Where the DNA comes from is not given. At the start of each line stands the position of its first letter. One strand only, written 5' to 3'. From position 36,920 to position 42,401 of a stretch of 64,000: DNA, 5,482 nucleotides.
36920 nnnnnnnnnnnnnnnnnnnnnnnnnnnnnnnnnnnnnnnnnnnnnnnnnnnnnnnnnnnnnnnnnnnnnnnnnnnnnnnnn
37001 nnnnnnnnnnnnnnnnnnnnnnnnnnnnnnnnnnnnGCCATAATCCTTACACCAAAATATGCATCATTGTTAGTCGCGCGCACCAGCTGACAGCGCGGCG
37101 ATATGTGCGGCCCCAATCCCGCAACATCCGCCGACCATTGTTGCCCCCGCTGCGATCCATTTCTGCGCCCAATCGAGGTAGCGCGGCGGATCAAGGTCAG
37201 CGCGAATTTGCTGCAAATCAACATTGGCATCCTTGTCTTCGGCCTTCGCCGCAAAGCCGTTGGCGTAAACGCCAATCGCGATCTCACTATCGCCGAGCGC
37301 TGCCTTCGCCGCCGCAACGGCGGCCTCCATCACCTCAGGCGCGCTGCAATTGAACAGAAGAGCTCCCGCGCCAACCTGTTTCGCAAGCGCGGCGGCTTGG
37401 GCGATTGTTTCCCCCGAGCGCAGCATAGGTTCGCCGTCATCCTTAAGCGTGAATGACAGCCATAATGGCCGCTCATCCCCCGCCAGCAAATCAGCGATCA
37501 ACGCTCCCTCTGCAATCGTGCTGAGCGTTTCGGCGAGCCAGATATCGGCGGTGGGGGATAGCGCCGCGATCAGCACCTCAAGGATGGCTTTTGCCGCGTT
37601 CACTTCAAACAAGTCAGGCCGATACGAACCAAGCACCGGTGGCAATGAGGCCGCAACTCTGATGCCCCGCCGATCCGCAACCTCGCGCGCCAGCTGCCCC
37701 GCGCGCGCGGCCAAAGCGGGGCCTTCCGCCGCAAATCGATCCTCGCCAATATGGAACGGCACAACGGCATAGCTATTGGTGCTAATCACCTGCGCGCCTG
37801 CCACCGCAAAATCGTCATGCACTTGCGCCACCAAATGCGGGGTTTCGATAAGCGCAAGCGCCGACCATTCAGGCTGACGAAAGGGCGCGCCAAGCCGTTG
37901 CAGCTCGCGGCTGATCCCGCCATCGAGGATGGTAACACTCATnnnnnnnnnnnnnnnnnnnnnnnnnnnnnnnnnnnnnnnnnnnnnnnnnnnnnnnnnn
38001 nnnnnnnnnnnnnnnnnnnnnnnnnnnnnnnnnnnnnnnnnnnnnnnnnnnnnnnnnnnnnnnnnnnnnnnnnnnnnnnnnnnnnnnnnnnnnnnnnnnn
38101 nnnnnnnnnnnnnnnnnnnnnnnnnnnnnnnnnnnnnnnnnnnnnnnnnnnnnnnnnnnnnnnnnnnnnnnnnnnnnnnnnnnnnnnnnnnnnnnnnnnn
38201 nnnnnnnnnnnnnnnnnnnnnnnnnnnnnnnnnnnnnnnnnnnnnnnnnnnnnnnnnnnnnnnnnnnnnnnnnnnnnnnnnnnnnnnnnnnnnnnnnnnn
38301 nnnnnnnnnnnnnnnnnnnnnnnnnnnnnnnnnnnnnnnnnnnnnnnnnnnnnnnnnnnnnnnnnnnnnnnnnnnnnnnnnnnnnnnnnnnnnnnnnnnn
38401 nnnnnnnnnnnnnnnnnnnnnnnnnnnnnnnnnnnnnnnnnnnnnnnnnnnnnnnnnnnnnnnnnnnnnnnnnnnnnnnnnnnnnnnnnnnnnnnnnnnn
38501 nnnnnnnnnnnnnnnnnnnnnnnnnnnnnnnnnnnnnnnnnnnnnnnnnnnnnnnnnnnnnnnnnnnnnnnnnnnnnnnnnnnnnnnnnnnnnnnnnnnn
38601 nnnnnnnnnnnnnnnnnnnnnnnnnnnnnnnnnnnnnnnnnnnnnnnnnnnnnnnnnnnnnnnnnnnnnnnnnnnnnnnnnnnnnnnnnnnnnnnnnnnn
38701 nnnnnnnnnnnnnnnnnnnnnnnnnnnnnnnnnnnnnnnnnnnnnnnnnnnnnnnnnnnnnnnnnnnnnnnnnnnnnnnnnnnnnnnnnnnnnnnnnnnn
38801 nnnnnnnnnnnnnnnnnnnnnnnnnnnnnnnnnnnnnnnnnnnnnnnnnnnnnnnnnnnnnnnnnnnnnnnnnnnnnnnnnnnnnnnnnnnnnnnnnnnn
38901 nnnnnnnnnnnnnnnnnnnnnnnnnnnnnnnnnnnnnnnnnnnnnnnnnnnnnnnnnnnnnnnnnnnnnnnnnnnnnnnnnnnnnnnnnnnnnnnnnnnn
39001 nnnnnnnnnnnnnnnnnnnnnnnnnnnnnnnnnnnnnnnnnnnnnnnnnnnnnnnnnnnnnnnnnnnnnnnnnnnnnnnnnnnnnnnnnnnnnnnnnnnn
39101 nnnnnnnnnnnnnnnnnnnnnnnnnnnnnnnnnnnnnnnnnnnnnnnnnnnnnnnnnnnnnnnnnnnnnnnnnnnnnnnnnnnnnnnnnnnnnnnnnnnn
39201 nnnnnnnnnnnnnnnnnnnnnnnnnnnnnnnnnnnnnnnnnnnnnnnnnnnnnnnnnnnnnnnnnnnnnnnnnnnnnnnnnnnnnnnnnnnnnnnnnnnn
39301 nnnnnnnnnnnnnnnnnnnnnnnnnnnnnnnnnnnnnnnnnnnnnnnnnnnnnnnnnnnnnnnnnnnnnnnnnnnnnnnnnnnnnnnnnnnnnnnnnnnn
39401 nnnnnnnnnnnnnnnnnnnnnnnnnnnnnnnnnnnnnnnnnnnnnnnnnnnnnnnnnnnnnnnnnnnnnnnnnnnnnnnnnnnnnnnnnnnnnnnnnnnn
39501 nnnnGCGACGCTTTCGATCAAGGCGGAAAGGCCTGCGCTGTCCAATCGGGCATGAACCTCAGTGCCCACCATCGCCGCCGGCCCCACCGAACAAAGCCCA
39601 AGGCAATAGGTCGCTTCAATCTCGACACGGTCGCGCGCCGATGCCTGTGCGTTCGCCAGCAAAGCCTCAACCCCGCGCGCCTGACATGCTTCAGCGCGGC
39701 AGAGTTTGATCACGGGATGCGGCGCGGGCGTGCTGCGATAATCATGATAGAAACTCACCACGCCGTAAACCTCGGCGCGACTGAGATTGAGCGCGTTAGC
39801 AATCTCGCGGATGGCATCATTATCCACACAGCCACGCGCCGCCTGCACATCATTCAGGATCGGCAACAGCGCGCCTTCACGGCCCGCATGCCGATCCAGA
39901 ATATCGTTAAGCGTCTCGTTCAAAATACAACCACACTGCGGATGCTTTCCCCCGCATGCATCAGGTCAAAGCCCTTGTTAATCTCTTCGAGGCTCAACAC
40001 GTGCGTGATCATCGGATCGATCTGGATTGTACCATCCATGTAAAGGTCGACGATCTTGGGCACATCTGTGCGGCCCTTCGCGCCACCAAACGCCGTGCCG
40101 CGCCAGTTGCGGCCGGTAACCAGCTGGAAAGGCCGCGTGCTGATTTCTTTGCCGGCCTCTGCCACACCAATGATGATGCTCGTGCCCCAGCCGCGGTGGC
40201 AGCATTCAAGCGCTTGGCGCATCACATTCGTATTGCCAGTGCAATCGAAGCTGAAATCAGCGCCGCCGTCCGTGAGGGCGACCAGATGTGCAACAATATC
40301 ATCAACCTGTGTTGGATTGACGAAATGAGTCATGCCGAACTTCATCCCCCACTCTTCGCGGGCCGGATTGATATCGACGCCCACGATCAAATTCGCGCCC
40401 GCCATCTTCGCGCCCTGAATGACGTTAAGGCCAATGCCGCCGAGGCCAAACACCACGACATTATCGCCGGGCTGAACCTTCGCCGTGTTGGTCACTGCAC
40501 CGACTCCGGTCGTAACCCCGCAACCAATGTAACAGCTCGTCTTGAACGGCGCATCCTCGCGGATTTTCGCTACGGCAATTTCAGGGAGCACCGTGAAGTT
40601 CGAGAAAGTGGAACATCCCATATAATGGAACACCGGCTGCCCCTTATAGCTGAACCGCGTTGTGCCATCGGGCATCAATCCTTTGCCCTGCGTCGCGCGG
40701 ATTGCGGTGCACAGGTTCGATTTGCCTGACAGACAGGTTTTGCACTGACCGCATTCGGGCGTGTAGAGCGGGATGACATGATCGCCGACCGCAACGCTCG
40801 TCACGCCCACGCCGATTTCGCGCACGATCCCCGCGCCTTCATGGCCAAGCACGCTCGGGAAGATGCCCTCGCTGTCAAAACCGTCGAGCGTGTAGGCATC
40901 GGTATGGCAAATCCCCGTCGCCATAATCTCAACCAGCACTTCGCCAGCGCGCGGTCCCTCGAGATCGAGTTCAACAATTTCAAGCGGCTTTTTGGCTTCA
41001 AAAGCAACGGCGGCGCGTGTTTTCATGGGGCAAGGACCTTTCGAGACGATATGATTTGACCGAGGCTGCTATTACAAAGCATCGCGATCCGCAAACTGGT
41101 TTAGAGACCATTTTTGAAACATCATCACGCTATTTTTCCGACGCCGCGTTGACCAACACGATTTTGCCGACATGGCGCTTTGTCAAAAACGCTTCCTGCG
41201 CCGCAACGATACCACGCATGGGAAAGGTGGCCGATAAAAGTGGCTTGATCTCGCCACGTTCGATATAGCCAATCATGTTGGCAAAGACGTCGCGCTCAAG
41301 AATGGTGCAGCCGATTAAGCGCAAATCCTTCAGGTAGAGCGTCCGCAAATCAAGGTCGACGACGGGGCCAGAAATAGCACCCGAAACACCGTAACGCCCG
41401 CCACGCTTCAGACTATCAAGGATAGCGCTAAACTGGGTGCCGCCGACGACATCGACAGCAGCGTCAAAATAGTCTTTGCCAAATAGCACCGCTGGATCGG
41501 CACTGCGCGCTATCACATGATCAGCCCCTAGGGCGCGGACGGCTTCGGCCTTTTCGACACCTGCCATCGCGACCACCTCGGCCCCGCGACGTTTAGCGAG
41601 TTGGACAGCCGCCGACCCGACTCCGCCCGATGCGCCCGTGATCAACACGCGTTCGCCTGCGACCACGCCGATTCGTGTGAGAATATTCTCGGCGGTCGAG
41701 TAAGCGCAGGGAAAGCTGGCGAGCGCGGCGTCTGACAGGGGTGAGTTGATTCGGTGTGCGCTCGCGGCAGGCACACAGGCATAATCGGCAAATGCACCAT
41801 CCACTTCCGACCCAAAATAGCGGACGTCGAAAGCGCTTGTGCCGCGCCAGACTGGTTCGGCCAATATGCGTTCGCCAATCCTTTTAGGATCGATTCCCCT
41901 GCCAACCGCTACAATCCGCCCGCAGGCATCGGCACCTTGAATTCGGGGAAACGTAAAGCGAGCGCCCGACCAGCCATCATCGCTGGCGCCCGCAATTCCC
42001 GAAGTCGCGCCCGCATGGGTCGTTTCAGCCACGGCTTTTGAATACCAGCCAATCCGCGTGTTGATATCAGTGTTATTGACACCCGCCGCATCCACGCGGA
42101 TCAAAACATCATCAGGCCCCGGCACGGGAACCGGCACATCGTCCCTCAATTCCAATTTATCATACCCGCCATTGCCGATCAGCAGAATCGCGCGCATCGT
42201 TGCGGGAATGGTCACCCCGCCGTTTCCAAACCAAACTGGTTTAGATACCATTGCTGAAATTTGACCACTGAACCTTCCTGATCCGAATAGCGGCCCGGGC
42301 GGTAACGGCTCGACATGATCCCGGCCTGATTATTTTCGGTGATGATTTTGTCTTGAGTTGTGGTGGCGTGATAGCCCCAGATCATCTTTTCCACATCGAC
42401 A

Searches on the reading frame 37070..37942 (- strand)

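Call 48: search_protein_families(library=ncbifam, proteins=[window:37070-37942:-], max_evalue=1e-10)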
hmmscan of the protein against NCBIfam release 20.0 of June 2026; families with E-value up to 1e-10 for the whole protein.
window:37070-37942:- (290 aa): 4 families
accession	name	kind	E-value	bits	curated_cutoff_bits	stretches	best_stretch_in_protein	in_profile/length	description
NF007020.0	PRK09485.1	equivalog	6.1e-33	114.2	215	1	3-287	13-302/306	homocysteine S-methyltransferase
NF006396.0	PRK08645.1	equivalog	6e-24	84.1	453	1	3-286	12-282/611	bifunctional homocysteine S-methyltransferase/methylenetetrahydrofolate reductase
NF005718.0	PRK07534.1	equivalog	5.1e-12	45.7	338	1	29-286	39-292/337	betaine--homocysteine S-methyltransferase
TIGR02082.1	metH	equivalog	2.7e-11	41.9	1010.85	1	33-288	47-312/1182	methionine synthase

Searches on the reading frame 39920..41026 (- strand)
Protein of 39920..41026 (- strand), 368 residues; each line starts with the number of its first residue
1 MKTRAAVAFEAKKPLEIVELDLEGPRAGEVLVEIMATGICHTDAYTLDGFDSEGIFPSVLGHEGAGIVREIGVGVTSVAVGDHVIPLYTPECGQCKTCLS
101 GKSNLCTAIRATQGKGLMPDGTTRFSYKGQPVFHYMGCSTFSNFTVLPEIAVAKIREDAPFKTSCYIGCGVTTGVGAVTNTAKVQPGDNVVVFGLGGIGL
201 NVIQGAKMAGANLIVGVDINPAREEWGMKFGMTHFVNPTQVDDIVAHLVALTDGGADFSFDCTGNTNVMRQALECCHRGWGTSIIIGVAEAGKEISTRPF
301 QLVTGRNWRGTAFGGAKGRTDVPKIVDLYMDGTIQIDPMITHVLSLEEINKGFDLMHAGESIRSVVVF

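Call 48: search_protein_families(library=ncbifam, proteins=[window:39920-41026:-], max_evalue=1e-10)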
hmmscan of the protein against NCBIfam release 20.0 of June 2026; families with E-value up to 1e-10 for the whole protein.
window:39920-41026:- (368 aa): 19 families
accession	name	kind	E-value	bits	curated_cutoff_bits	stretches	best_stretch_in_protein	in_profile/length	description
TIGR02818.1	adh_III_F_hyde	equivalog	4.2e-182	605.2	543.95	1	2-367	1-367/368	S-(hydroxymethyl)glutathione dehydrogenase/class III alcohol dehydrogenase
TIGR03989.1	Rxyl_3153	subfamily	1.1e-94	317.7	440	1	2-368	1-370/370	NDMA-dependent alcohol dehydrogenase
TIGR03451.1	mycoS_dep_FDH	equivalog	4.7e-69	232.9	512.9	1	4-368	3-358/358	S-(hydroxymethyl)mycothiol dehydrogenase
NF041097.1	keto_inos_dh_IolM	equivalog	1.5e-41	142.3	450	1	15-360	40-381/389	scyllo-inosose 3-dehydrogenase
TIGR00692.1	tdh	equivalog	1.1e-37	129.8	458.35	2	141-366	119-338/340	L-threonine 3-dehydrogenase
NF003808.0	PRK05396.1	equivalog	2.3e-34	118.8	380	1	8-365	6-337/341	L-threonine 3-dehydrogenase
NF006940.0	PRK09422.1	equivalog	9e-32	110.3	344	2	5-111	3-108/338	alcohol dehydrogenase AdhP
NF010344.0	PRK13771.1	subfamily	2e-31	109.2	349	1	4-108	2-106/334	putative alcohol dehydrogenase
TIGR03366.1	HpnZ_proposed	hypoth_equivalog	3.4e-31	108.6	328.1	1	26-304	4-270/315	putative phosphonate catabolism associated alcohol dehydrogenase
TIGR03201.1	dearomat_had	equivalog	6.7e-26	91.2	338.65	1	11-366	7-346/349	6-hydroxycyclohex-1-ene-1-carbonyl-CoA dehydrogenase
NF007489.0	PRK10083.1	equivalog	1.8e-24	86.4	376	1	9-110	6-107/339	Zn-dependent oxidoreductase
NF041172.1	AcrlCoa_red_Thmprot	equivalog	2.5e-24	85.9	500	1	5-108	3-106/334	acryloyl-CoA reductase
NF047908.1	AldhRedAhr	equivalog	4.3e-21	75.1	470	1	3-112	4-114/335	NADPH-dependent aldehyde reductase Ahr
NF007375.0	PRK09880.1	equivalog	1.4e-19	70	469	1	2-352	4-326/344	L-idonate 5-dehydrogenase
NF007642.0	PRK10309.1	equivalog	1.1e-17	64.3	550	0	140-241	116-215/347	galactitol-1-phosphate 5-dehydrogenase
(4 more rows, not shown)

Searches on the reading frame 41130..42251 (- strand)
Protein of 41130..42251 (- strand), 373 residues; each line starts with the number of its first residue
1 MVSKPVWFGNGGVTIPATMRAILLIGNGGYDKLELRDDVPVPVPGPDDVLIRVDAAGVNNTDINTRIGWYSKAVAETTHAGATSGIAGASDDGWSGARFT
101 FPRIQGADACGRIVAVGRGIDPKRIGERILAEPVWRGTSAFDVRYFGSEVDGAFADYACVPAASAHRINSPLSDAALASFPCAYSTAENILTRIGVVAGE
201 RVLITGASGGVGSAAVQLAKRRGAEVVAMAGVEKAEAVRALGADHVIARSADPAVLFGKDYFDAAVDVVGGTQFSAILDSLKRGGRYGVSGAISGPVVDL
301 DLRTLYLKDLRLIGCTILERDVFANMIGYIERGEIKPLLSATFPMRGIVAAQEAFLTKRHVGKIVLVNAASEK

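Call 48: search_protein_families(library=ncbifam, proteins=[window:41130-42251:-], max_evalue=1e-10)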
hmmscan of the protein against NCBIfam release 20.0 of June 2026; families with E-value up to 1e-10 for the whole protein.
window:41130-42251:- (373 aa): 16 families
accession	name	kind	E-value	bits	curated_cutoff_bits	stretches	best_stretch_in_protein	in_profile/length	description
TIGR02824.1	quinone_pig3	subfamily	4.2e-41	141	296.8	1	104-367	60-324/325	putative NAD(P)H quinone oxidoreductase, PIG3 family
NF010344.0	PRK13771.1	subfamily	5.3e-41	140.7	349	1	98-366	51-331/334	putative alcohol dehydrogenase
NF041172.1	AcrlCoa_red_Thmprot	equivalog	4.2e-36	124.5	500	1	98-366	51-332/334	acryloyl-CoA reductase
TIGR01751.1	crot-CoA-red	equivalog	9.7e-32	110.1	378.55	1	37-251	28-243/398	crotonyl-CoA carboxylase/reductase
NF003808.0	PRK05396.1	equivalog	1.6e-22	79.8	380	1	92-366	48-338/341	L-threonine 3-dehydrogenase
TIGR02823.1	oxido_YhdH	subfamily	1.3e-21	76.8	297.25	1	100-316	55-267/324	acrylyl-CoA reductase family protein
NF007489.0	PRK10083.1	equivalog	2.9e-19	69.2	376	1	92-366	42-335/339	Zn-dependent oxidoreductase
NF047908.1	AldhRedAhr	equivalog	2.1e-18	66.3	470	1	152-365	120-332/335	NADPH-dependent aldehyde reductase Ahr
TIGR00692.1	tdh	equivalog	3.2e-17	62.6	458.35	1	92-346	46-319/340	L-threonine 3-dehydrogenase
NF051456.1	acrylyl_AcuI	equivalog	7.9e-17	61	440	1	191-315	138-266/325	acrylyl-CoA reductase (NADPH)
TIGR02822.1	adh_fam_2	subfamily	1.2e-16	60.8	283.5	1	143-303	110-266/329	zinc-binding alcohol dehydrogenase family protein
TIGR02817.1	adh_fam_1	subfamily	8.3e-14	51.8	284.05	1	103-310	60-262/336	zinc-binding alcohol dehydrogenase family protein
NF006940.0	PRK09422.1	equivalog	2.2e-13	49.9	344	1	138-340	101-308/338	alcohol dehydrogenase AdhP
NF007375.0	PRK09880.1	equivalog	6.4e-13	48.2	469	1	145-367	112-342/344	L-idonate 5-dehydrogenase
NF041097.1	keto_inos_dh_IolM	equivalog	2.1e-12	46.4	450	0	96-363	84-385/389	scyllo-inosose 3-dehydrogenase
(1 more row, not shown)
